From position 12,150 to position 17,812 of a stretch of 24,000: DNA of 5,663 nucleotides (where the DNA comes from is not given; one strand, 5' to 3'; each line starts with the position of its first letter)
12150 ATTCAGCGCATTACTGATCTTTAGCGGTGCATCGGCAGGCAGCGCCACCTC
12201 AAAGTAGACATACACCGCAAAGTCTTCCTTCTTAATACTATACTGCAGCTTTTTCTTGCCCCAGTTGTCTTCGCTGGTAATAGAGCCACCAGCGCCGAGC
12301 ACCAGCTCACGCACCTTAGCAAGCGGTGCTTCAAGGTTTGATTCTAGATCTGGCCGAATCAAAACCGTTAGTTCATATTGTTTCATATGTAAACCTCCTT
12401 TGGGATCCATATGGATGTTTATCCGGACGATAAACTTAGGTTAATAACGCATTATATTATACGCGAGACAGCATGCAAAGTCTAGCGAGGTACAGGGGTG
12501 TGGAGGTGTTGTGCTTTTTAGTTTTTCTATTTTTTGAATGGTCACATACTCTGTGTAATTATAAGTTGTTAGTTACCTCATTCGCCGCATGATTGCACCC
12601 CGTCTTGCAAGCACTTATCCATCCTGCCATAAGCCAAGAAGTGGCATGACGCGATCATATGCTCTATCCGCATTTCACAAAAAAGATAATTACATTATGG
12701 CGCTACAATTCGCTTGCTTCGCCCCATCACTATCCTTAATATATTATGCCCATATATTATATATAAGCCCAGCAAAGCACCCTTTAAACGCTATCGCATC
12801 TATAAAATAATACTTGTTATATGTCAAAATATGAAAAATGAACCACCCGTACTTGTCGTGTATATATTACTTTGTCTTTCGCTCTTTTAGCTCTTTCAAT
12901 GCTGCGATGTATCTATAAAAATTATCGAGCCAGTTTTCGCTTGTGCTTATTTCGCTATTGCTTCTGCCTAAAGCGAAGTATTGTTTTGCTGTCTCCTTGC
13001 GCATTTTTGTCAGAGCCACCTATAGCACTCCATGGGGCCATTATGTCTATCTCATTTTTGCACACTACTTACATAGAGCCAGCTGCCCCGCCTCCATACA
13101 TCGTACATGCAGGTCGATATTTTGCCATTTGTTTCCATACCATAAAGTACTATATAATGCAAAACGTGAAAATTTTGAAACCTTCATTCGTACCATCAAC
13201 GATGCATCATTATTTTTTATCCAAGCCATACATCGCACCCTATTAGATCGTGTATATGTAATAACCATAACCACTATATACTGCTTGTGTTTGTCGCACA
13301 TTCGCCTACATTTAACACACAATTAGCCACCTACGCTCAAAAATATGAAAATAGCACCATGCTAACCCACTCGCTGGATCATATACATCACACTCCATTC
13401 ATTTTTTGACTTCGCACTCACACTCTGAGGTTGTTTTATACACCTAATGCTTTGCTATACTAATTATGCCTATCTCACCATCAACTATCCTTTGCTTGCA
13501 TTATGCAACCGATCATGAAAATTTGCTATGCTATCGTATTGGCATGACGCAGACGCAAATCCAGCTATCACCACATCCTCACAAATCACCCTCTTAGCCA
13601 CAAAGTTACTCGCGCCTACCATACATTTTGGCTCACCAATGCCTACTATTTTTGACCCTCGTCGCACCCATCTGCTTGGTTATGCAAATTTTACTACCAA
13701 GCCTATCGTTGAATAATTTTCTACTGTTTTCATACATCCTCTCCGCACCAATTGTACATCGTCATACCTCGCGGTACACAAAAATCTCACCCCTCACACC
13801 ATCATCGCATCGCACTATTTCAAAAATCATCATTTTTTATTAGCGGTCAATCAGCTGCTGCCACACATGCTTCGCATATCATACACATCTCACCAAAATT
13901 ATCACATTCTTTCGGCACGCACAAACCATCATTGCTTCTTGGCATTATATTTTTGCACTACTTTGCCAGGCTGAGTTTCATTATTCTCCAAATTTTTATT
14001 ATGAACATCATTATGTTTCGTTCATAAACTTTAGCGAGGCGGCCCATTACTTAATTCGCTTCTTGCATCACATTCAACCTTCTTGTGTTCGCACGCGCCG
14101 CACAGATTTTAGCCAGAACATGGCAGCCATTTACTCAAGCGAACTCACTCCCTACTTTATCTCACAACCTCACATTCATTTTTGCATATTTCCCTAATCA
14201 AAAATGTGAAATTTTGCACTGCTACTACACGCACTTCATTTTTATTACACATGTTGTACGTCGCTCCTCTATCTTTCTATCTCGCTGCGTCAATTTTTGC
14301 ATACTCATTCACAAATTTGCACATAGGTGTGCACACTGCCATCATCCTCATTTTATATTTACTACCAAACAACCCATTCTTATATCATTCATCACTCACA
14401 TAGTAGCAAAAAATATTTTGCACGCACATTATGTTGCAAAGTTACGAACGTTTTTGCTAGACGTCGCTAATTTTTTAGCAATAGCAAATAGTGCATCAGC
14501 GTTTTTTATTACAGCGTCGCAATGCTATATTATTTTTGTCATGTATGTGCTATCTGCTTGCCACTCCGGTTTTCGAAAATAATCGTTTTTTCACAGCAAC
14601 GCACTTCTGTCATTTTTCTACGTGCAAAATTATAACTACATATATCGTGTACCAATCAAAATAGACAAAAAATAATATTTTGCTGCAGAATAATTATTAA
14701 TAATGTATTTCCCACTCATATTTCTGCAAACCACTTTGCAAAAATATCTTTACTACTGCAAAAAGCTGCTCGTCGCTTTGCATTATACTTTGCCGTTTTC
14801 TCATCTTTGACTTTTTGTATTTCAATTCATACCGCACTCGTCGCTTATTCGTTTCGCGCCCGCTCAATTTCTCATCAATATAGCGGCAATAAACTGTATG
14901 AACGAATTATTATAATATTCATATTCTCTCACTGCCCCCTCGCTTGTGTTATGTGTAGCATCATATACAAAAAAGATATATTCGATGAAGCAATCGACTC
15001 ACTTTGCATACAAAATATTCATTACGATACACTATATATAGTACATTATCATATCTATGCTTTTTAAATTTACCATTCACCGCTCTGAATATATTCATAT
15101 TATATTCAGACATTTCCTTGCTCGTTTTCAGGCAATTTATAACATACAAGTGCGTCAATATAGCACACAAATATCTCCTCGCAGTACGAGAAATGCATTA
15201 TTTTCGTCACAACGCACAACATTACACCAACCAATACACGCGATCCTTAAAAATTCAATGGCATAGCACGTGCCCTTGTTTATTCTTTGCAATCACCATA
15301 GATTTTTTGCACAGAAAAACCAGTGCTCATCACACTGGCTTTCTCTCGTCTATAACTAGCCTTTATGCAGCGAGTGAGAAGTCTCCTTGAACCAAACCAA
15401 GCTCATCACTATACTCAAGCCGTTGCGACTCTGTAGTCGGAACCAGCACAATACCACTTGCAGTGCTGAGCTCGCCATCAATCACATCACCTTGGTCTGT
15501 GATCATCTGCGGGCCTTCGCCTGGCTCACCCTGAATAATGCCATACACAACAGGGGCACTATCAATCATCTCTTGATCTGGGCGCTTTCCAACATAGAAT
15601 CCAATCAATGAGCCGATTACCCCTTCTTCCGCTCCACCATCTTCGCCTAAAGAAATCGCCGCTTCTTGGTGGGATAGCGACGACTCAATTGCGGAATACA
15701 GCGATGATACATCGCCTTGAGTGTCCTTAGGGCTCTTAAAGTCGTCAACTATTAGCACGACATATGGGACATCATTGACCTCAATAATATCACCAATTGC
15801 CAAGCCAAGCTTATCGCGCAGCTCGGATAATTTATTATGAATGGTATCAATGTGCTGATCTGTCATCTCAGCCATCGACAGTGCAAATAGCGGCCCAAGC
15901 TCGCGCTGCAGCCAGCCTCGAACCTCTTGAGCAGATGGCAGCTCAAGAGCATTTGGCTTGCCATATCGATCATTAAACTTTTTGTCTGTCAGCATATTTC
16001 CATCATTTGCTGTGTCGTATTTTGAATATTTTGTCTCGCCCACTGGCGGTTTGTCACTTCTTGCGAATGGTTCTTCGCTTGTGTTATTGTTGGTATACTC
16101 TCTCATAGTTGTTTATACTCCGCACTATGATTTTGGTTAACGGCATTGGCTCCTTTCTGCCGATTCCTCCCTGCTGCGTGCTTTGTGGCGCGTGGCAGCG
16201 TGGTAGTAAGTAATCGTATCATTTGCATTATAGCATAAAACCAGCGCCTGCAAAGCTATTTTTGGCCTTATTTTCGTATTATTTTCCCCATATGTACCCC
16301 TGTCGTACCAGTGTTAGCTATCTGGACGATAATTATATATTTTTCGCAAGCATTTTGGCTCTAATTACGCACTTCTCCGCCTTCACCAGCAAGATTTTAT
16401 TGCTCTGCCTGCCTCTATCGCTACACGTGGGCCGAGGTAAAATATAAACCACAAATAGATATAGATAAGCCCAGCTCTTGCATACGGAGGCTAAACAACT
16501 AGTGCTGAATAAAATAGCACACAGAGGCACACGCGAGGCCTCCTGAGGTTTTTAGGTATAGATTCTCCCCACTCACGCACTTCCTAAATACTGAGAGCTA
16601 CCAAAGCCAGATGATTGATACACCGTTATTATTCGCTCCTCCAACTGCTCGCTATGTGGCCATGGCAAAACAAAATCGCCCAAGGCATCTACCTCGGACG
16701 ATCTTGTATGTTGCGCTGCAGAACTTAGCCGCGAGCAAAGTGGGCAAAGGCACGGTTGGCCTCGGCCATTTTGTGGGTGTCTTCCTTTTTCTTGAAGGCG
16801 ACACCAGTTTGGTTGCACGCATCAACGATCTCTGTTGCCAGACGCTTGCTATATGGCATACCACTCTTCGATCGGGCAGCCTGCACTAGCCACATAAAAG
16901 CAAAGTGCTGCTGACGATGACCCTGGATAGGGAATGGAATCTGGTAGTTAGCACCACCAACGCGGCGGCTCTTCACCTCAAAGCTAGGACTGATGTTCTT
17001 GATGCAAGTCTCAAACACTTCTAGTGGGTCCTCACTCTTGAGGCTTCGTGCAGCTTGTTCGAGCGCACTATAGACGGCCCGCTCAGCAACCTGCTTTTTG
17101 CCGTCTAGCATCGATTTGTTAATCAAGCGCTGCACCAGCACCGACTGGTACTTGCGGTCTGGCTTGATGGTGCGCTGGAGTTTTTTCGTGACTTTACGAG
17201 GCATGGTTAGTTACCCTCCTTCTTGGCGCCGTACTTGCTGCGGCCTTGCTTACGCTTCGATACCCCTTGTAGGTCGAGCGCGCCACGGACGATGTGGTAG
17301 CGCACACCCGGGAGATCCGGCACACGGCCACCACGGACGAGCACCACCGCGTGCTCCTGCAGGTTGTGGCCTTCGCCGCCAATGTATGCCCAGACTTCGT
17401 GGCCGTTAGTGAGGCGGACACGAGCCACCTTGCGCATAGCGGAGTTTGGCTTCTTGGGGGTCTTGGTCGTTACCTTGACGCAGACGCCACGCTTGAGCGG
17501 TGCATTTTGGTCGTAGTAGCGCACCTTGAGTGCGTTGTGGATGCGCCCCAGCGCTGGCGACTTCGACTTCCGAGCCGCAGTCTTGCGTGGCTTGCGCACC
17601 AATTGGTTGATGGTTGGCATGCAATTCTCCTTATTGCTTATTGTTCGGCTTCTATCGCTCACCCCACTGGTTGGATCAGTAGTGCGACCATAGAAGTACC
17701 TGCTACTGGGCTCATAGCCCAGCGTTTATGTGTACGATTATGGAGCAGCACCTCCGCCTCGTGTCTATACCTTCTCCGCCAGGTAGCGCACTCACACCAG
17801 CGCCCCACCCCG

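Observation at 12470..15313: Tract B: 2.8 kb without genes, about 12% G on one strand, wedged between an orphan gene and the rpsF promoter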

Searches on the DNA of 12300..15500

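Call 50: search_rna_families(source=window, start=12300, end=15500, threshold=evalue, max_evalue=5)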
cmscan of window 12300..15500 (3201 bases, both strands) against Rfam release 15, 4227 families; matches with E-value up to 5: 2.
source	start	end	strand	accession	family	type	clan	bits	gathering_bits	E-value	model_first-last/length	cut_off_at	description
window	13917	14025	-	RF00348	snoR9_plant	Gene; snRNA; snoRNA; CD-box;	-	22.3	43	2.5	1-129/129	no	Small nucleolar RNA snoR9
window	13190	13238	-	RF01611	ceN108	Gene; snRNA; snoRNA; CD-box;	-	20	50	0.72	1-70/70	no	Caenorhabditis snoRNA ceN108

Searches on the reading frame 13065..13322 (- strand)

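Call 71: search_protein_families(library=pfam, proteins=[window:13065-13322:-], max_evalue=0.1)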
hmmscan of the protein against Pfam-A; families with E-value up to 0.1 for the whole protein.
window:13065-13322:- (85 aa): 1 family
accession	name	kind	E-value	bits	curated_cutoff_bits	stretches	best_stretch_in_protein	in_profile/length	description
PF18767.7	AID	-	0.023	15.2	27.3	1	11-70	2-61/90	Activation induced deaminase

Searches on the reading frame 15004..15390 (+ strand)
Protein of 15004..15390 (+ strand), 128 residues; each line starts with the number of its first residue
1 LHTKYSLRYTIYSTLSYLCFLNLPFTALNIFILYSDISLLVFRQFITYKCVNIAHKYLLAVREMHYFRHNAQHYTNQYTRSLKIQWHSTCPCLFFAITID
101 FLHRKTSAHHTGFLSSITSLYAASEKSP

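Call 70: search_protein_families(library=phrogs, proteins=[window:15004-15390:+], max_evalue=0.01)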
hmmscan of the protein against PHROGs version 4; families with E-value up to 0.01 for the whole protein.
window:15004-15390:+ (128 aa): 0 families

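Call 71: search_protein_families(library=pfam, proteins=[window:15004-15390:+], max_evalue=0.1)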
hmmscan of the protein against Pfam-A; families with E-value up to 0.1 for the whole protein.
window:15004-15390:+ (128 aa): 1 family
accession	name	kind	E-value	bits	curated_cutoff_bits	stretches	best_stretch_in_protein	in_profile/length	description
PF11822.15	BTB_SANBR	-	0.029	15.1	26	1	59-108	22-71/97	SANT and BTB domain regulator of CSR, BTB domain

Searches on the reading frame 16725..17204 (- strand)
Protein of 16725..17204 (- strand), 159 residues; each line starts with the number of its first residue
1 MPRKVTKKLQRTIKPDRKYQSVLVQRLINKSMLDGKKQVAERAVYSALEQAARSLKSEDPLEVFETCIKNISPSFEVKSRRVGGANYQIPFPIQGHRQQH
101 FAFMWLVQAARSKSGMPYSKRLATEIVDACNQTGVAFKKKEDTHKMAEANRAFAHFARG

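Call 9: search_protein_families(library=pfam, proteins=[window:16725-17204:-], max_evalue=0.01)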
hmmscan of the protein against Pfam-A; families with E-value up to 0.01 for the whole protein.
window:16725-17204:- (159 aa): 1 family
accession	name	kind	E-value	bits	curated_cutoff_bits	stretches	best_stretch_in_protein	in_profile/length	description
PF00177.27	Ribosomal_S7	-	5.3e-54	182.3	24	1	7-151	5-148/148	Ribosomal protein S7p/S5e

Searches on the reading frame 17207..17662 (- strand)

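Call 9: search_protein_families(library=pfam, proteins=[window:17207-17662:-], max_evalue=0.01)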
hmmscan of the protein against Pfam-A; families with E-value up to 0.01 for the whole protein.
window:17207-17662:- (151 aa): 1 family
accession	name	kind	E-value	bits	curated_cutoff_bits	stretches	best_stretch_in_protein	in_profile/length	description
PF00164.32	Ribosom_S12_S23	-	2.6e-36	124.1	22.3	1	52-148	9-107/110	Ribosomal protein S12/S23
